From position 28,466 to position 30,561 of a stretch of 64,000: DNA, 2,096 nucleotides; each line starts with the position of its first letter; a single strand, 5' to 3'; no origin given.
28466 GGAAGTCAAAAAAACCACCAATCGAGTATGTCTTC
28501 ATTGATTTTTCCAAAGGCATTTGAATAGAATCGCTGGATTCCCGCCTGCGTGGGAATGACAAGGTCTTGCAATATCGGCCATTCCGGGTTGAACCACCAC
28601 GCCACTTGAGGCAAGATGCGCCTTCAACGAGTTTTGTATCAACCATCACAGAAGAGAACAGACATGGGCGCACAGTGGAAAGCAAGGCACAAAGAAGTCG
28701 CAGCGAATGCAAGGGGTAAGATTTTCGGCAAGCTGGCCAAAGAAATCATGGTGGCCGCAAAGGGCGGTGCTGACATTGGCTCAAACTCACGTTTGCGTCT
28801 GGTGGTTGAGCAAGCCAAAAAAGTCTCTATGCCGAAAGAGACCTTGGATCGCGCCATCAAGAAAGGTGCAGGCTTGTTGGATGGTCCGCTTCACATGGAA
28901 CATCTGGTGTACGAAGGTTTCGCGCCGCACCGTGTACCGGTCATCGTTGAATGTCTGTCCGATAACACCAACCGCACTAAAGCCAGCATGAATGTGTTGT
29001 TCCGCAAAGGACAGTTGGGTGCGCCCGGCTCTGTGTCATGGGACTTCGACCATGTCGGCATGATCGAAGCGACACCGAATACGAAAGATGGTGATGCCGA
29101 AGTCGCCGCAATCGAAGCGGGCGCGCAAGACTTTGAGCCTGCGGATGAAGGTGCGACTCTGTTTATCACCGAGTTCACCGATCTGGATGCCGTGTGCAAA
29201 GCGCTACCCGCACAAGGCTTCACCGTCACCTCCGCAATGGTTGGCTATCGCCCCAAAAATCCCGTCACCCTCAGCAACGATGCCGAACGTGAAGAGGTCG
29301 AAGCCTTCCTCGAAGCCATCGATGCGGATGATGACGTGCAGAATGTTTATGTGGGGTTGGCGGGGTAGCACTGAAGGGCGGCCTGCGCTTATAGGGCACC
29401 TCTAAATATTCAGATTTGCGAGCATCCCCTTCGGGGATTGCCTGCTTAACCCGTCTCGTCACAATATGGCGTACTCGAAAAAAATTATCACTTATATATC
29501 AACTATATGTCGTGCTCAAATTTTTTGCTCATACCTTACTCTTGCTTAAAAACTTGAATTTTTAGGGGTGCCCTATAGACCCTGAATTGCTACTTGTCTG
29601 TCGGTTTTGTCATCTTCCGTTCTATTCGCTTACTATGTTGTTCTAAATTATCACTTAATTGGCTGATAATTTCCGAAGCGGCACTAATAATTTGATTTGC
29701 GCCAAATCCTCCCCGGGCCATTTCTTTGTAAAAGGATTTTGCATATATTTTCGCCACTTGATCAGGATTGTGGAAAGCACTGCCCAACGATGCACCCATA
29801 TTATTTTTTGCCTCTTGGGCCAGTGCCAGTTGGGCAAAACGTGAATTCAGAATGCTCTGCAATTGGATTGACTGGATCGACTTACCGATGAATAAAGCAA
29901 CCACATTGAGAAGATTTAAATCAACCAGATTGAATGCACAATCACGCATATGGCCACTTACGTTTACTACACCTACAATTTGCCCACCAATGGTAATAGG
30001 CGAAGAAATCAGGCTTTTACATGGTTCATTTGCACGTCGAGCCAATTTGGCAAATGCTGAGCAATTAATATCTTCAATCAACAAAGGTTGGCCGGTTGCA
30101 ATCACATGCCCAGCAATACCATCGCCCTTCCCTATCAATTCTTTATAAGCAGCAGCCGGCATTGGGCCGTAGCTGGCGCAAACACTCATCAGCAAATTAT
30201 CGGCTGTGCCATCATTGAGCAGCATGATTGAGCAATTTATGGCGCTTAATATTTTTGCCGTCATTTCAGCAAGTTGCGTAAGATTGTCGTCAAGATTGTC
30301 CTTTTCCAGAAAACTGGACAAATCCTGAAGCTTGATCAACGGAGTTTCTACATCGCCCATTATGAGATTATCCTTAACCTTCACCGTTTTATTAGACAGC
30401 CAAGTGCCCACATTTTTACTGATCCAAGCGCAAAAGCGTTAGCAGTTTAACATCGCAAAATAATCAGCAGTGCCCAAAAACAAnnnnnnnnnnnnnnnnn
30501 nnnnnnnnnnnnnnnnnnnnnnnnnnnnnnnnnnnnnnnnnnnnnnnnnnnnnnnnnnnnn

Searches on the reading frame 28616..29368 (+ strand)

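Call 31: search_protein_families(library=pfam, proteins=[window:28616-29368:+], max_evalue=0.001)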
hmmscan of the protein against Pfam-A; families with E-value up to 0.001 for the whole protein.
window:28616-29368:+ (250 aa): 2 families
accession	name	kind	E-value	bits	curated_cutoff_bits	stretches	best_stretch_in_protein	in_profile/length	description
PF01709.26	Transcrip_reg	-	7.8e-44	149.7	27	1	94-246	1-158/160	TACO1/YebC second and third domain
PF20772.2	TACO1_YebC_N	-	3.6e-23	82.2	36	1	20-86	4-72/73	TACO1/YebC protein N-terminal domain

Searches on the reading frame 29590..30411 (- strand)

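Call 31: search_protein_families(library=pfam, proteins=[window:29590-30411:-], max_evalue=0.001)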
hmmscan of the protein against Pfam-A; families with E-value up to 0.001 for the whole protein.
window:29590-30411:- (273 aa): 3 families
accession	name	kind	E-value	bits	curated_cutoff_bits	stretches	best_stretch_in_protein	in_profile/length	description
PF01590.32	GAF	-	4.6e-14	53.5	22.4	1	40-179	2-133/133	GAF domain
PF13185.12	GAF_2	-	2.5e-12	47.6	28.6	1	49-176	13-132/136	GAF domain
PF13492.12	GAF_3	-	9.4e-08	33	27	1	39-180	1-128/129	GAF domain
